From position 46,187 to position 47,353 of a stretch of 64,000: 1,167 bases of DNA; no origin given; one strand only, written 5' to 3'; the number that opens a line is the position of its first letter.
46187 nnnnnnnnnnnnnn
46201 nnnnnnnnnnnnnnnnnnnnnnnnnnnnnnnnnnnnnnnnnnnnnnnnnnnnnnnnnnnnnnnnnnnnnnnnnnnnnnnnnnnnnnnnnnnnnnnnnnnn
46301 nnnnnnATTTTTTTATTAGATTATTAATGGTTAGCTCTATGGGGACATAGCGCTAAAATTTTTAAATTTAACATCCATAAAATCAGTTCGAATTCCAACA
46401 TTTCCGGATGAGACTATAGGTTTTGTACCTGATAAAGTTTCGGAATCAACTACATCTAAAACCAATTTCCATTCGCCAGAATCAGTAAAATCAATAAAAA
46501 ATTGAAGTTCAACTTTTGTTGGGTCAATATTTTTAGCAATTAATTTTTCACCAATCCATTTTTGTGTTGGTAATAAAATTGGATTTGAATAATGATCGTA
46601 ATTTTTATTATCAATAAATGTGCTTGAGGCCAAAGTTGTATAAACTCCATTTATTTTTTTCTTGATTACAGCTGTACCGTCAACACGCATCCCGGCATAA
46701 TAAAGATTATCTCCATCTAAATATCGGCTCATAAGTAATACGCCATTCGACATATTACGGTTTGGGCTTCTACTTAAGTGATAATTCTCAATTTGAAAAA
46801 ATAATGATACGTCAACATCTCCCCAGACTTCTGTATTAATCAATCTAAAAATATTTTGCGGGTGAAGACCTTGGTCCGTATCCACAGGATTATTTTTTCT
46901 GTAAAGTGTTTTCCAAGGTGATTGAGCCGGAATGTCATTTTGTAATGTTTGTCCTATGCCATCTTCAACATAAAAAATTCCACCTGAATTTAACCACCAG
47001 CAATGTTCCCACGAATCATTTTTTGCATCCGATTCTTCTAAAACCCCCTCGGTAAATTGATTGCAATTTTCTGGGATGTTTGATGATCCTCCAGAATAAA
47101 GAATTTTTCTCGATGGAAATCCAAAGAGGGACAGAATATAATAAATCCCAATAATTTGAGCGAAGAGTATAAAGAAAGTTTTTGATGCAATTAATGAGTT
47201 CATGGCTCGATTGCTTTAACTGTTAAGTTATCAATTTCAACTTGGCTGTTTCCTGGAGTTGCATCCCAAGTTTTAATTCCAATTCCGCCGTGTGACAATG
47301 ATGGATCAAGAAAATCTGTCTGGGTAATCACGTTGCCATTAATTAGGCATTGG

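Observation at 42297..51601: Exopolysaccharide locus with a PNAG/chitosan-like logic and unusual stoichiometry: one QxxRW GT2 synthase, one UDP-sugar dehydrogenase, three CE4 deacetylases and two lectin-like paralogs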

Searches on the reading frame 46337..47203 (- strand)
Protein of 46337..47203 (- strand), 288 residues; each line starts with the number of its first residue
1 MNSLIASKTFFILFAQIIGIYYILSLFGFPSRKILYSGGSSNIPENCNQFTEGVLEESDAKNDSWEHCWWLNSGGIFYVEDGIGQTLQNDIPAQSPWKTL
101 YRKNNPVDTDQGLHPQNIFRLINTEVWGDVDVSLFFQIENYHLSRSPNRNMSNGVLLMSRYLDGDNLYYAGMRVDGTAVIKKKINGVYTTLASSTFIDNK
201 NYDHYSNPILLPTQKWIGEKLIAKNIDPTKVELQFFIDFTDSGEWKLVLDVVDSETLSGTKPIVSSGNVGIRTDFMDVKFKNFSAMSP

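Call 4: search_protein_families(library=pfam, proteins=[window:46337-47203:-], max_evalue=0.01)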
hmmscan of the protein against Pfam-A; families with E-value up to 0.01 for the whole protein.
window:46337-47203:- (288 aa): 0 families

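Call 5: search_protein_families(library=ncbifam, proteins=[window:46337-47203:-], max_evalue=0.01)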
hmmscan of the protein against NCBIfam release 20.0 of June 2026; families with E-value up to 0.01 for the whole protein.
window:46337-47203:- (288 aa): 0 families

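Call 27: find_homologous_proteins(query=window:46337-47203:-, max_evalue=0.001)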
Query window:46337-47203:- (288 aa): 1506 proteins with E <= 0.001 among 1977 candidates; the best 120 are listed.
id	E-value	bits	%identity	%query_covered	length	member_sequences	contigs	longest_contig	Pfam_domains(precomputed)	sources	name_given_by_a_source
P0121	4.3e-194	662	100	100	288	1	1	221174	-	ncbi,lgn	-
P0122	5.5e-94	333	40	85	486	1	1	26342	-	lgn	-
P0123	9.2e-87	309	52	98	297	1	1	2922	-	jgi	jgi:hypothetical protein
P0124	2.5e-85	305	55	83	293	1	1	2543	-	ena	-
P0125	5.3e-85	303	56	84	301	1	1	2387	-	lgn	-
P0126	1.5e-84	302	51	95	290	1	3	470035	-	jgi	jgi:hypothetical protein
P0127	2.9e-84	301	49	98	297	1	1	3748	-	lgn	-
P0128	1.6e-83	299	51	97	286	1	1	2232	-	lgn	-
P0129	2.1e-83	298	53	84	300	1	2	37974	-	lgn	-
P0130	9.8e-83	296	54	85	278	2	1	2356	-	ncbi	-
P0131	1.6e-80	289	55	83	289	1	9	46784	-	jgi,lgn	jgi:hypothetical protein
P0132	4.3e-79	284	54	84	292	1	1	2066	-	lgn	-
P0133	2.5e-78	282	48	95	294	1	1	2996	-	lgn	-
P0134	5.7e-77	277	48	98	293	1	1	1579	-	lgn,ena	-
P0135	6.0e-77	277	53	84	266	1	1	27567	-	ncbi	-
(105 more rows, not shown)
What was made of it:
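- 46337..47203 (-): U288: membrane-anchored ConA-like beta-sandwich protein, representative of an unnamed carbohydrate-binding-module-like family. At least 1506 homologs, all 'hypothetical' (call 27).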

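Call 30: search_protein_families(library=pfam, alignment_id=A2, max_evalue=1)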
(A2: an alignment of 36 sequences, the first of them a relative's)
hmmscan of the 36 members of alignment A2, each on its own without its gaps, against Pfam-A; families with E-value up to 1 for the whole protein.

A. member 1, P0121 (288 aa): 0 families

B. families by the number of members that match (of 36 scanned): 21 families
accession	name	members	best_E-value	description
PF18742.7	DpnII-MboI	2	0.19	REase_DpnII-MboI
PF17166.9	DUF5126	2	0.19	Domain of unknown function (DUF5126)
PF12634.13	Inp1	1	0.0065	Inheritance of peroxisomes protein 1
PF06439.18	3keto-disac_hyd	1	0.011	3-keto-disaccharide hydrolase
PF19079.5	CFSR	1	0.026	Collagen-flanked surface repeat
PF12685.13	SpoIIIAH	1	0.032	SpoIIIAH-like protein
PF25184.1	YxzE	1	0.032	YxzE-like putative bacteriocin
PF16492.10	Cadherin_C_2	1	0.042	Cadherin cytoplasmic C-terminal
PF11337.13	DUF3139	1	0.043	Protein of unknown function (DUF3139)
PF02806.24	Alpha-amylase_C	1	0.05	Alpha amylase, C-terminal all-beta domain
PF14577.11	SEO_C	1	0.064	Sieve element occlusion C-terminus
PF03814.21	KdpA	1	0.068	Potassium-transporting ATPase A subunit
PF22074.2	Cep192_D5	1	0.093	Cep192 domain 5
PF00586.29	AIRS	1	0.1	AIR synthase related protein, N-terminal domain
PF06772.16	LtrA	1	0.11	Bacterial low temperature requirement A protein (LtrA)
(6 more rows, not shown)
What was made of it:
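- On CBM66 / DUF1080 (PF06439): 1 of 36 members hits at E 0.011 (call 30).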

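Call 33: predict_structure(alignment_id=A2)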
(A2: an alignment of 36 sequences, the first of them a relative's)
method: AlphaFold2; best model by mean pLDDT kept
length: 288 residues; sequences in the alignment: 36
mean_pLDDT: 90.2   pTM: 0.82
mean pLDDT of the five models: 90.2, 89.5, 89.0, 87.8, 87.2
residues with pLDDT >= 90: 220; 70-90: 37; 50-70: 19; < 50: 12
segments of 3 or more residues with pLDDT < 50: 28-33, 37-41
pLDDT, mean of each block of 10 residues (from residue 1): 59 77 61 46 72 96 95 97 97 95 97 97 97 98 88 92 98 97 98 94 88 97 98 98 97 98 98 97 94
secondary structure, 60 per line:
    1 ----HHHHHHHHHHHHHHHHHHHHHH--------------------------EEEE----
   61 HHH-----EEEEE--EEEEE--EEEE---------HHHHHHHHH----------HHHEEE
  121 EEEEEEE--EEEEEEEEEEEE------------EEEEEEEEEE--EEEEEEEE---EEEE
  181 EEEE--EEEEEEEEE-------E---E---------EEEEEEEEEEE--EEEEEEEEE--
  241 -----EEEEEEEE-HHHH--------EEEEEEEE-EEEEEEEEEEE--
elements in order: H5-26 E53-56 E69-73 E76-80 E83-86 H96-104 E118-127 E130-141 E154-163 E166-173 E177-184 E187-195 E217-227 E230-238 E246-253 H255-258 E267-274 E276-286
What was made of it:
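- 46337..47203 (-): AF2 pLDDT 90.2, with an N-terminal TM helix followed by a beta-sandwich (call 33).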

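Call 54: find_encoding_contigs(protein=P0121, flank=1000, max_places=3)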
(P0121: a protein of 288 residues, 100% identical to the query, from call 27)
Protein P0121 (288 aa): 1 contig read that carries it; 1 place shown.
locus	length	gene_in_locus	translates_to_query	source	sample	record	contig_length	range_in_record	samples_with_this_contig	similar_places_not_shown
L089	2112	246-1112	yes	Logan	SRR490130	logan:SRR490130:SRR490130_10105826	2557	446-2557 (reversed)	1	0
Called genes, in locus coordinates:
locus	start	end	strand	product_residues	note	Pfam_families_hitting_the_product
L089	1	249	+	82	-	?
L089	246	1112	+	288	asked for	-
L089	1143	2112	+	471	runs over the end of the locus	?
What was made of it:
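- Tried and rejected: The only clue is an identical U288 gene in Logan run SRR490130 (call 54).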

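Call 62: search_protein_representatives(alignment_id=A2)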
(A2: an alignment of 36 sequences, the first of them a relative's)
Query: 36 sequences, 289 profile positions. Proteins with E-value up to 0.001 (for the whole library): 779; up to 1e-10: 472; up to 1e-30: 362. The best 150 are listed.
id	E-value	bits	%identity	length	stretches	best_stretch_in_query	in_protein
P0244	1.1e-231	783.1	-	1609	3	24-287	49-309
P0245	1.3e-189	645.1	-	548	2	39-287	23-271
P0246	1.0e-183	625.7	-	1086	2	39-288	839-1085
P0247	1.3e-181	618.8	-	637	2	52-288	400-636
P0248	7.9e-181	616.2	-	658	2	51-288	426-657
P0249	1.0e-177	606.0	-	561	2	51-287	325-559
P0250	8.9e-172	586.5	-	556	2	53-288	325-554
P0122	1.7e-165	565.9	-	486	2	46-288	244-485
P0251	3.6e-162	555.0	-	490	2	46-285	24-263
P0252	3.7e-162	554.9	-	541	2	39-288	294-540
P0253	3.6e-159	545.1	-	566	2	29-288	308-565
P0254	7.0e-156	534.3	-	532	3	45-287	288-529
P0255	1.1e-155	533.7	-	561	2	33-287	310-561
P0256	1.4e-155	533.4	-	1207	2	40-285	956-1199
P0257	4.2e-153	525.2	-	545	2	34-288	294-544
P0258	4.6e-149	512.0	-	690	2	42-286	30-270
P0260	9.7e-144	494.5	-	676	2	42-288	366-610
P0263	2.7e-110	384.7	-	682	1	15-288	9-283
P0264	7.9e-109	379.9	-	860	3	13-286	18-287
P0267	8.3e-108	376.6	-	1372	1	29-288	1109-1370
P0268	8.7e-108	376.5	-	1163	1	29-288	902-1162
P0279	1.2e-103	362.9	-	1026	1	16-289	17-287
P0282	3.9e-103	361.2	-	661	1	16-288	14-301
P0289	1.4e-101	356.1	-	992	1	7-288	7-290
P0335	2.0e-92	326.1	-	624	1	12-288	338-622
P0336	3.5e-92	325.3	-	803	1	35-287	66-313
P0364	3.2e-88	312.3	-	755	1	43-288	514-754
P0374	1.3e-86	307.0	-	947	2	46-286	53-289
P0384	9.5e-86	304.2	-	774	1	37-288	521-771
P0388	2.3e-85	302.9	-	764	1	45-287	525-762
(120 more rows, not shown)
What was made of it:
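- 46337..47203 (-): 779 clusters at 50% identity (call 62).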

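Call 63: search_protein_families(library=pfam, proteins=[P0244, P0246, P0256, P0267, P0268, P0279, P0289, P0264], max_evalue=0.001)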
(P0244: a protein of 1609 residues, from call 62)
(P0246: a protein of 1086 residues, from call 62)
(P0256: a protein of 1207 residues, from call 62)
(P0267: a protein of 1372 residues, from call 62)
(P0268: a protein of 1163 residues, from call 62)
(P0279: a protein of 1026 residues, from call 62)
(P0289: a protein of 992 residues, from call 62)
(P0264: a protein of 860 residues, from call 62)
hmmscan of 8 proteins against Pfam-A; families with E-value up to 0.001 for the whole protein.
P0244 (1609 aa): 5 families
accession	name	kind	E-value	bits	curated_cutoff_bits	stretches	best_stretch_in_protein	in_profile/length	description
PF18911.6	PKD_4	-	3.4e-74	245.4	27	8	514-602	1-79/85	PKD domain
PF00801.26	PKD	-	2.5e-20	72.7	23.5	1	527-598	11-73/80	PKD domain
PF22352.2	K319L-like_PKD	-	1.2e-16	60.9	27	0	428-512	2-84/84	K319L-like, PKD domain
PF05345.18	He_PIG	-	2.4e-07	31.6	24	0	375-417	54-96/96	Putative Ig domain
PF10528.15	GLEYA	-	6.5e-05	23.6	26.2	0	1108-1163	36-89/91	GLEYA domain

P0246 (1086 aa): 3 families
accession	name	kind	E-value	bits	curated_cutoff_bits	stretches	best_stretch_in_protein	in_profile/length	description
PF00150.24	Cellulase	-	3.1e-14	53.6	23.5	1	457-766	4-271/272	Cellulase (glycosyl hydrolase family 5)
PF13115.11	YtkA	-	2.1e-05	25.5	25.9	1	302-386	3-83/85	YtkA-like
PF12690.13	BsuPI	-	0.00065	20.1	22.9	0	344-391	49-98/101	Intracellular proteinase inhibitor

P0256 (1207 aa): 3 families
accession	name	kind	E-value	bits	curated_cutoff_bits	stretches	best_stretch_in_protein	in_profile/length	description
PF01522.26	Polysacc_deac_1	-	7.7e-10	39.2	23.1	1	381-526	3-112/124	Polysaccharide deacetylase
PF18911.6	PKD_4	-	1.5e-09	38.2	27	1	777-856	4-76/85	PKD domain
PF00801.26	PKD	-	2.8e-05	24.5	23.5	0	926-951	50-75/80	PKD domain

P0267 (1372 aa): 3 families
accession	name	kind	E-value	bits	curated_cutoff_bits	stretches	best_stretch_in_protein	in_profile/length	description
PF07940.18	Hepar_II_III_C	-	2.8e-27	96.2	24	1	389-566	8-193/237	Heparinase II/III-like, C-terminal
PF16889.11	Hepar_II_III_N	-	2.1e-17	63.9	22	1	99-351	55-315/340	Heparinase II/III N-terminus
PF01522.26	Polysacc_deac_1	-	1.2e-10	41.9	23.1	1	840-966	5-119/124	Polysaccharide deacetylase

P0268 (1163 aa): 3 families
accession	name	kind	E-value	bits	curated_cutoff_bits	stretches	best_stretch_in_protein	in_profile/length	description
PF07940.18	Hepar_II_III_C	-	3.7e-30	105.6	24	1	346-520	3-187/237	Heparinase II/III-like, C-terminal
PF16889.11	Hepar_II_III_N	-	4.8e-23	82.5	22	1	32-330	29-333/340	Heparinase II/III N-terminus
PF01522.26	Polysacc_deac_1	-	5.9e-10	39.6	23.1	1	636-758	4-117/124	Polysaccharide deacetylase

P0279 (1026 aa): 3 families
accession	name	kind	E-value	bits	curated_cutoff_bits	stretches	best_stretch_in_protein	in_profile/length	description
PF01341.22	Glyco_hydro_6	-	9e-49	167.4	27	1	449-694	11-300/305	Glycosyl hydrolases family 6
PF16403.11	Bact_surface_Ig-like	-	5.8e-15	55.5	27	1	336-405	1-71/71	Bacterial surface protein, Ig-like domain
PF01471.23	PG_binding_1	-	5.4e-09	36.5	23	1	887-929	1-43/57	Putative peptidoglycan binding domain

P0289 (992 aa): 3 families
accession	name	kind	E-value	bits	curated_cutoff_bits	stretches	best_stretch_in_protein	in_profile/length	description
PF01341.22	Glyco_hydro_6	-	2.4e-53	182.4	27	1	419-668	9-300/305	Glycosyl hydrolases family 6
PF16403.11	Bact_surface_Ig-like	-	1e-14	54.7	27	1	307-377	1-71/71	Bacterial surface protein, Ig-like domain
PF01471.23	PG_binding_1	-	8.5e-08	32.7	23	1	917-961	1-43/57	Putative peptidoglycan binding domain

P0264 (860 aa): 0 families
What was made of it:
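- Uronic-acid hint: heparinase II/III-CE4-U288 fusions (call 63). Heparinase II/III-like lyase fusions to CE4-U288 imply a uronate-containing ligand (call 63).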

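Call 65: search_protein_families(library=pfam, proteins=[P0336, P0374, P0384, P0388, P0364, P0263, P0282, P0258, P0260, P0335], max_evalue=0.001)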
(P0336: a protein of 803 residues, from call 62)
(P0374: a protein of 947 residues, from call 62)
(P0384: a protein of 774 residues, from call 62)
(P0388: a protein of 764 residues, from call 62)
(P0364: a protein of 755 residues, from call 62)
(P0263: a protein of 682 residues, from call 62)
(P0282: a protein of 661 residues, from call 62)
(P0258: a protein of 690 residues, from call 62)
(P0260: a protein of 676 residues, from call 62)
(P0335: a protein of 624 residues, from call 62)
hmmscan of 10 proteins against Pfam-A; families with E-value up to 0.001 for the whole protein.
P0336 (803 aa): 2 families
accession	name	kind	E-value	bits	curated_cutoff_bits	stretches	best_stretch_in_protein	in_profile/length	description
PF01341.22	Glyco_hydro_6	-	3.5e-46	158.8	27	1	536-781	11-300/305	Glycosyl hydrolases family 6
PF00188.32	CAP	-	1.8e-23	84.1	21.1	1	349-460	1-117/117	Cysteine-rich secretory protein family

P0374 (947 aa): 2 families
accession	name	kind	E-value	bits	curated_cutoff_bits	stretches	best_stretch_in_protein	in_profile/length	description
PF19190.6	BACON_2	-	4.4e-30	103.9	25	4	692-767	3-84/94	Viral BACON domain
PF13004.13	BACON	-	5.2e-19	68.4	25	2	890-942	2-60/61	Putative binding domain, N-terminal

P0384 (774 aa): 2 families
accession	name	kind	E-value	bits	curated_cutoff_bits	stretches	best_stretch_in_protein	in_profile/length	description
PF01522.26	Polysacc_deac_1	-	5.9e-12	46.1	23.1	1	135-273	4-107/124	Polysaccharide deacetylase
PF06439.18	3keto-disac_hyd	-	0.0004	20.9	26.8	0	453-505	116-176/187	3-keto-disaccharide hydrolase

P0388 (764 aa): 1 family
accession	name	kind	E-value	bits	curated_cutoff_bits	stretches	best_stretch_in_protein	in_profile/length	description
PF01522.26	Polysacc_deac_1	-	3.2e-13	50.2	23.1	1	129-275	4-113/124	Polysaccharide deacetylase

P0364 (755 aa): 1 family
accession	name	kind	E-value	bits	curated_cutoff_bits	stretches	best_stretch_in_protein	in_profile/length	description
PF01522.26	Polysacc_deac_1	-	2.1e-14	54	23.1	1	129-277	4-117/124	Polysaccharide deacetylase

P0263 (682 aa): 1 family
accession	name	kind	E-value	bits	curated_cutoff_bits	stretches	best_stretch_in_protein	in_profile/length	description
PF01471.23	PG_binding_1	-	2e-08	34.7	23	1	540-584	2-44/57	Putative peptidoglycan binding domain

P0282 (661 aa): 1 family
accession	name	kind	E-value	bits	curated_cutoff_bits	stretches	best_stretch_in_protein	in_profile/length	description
PF01471.23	PG_binding_1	-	4.8e-07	30.3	23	1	532-583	2-51/57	Putative peptidoglycan binding domain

P0258 (690 aa): 0 families

P0260 (676 aa): 2 families
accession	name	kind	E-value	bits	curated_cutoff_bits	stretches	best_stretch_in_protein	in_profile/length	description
PF00041.27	fn3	-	0.00062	20.4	25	0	29-101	13-81/84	Fibronectin type III domain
PF14937.11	DUF4500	-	0.00064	20.1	27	0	222-253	47-78/81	Domain of unknown function (DUF4500)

P0335 (624 aa): 0 families
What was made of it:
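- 46337..47203 (-): In other proteins the domain is fused to CE4, heparinase II/III, GH5, GH6 and PG_binding_1 (calls 63, 65).
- The U288 domain is fused to GH5 and GH6 (calls 63, 65). mCE4-U288 link: single-polypeptide mCE4-U288 fusions exist (call 65), and the two genes overlap by 4 nt here. U288 is fused to GH5/GH6 (calls 63, 65). Some U288 proteins carry PG_binding_1 (calls 63, 65). The domain is appended, CBM-like, to bona fide catalytic domains (CE4, heparinase-like, GH5, GH6) and occurs in tandem copies (calls 62, 63, 65).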
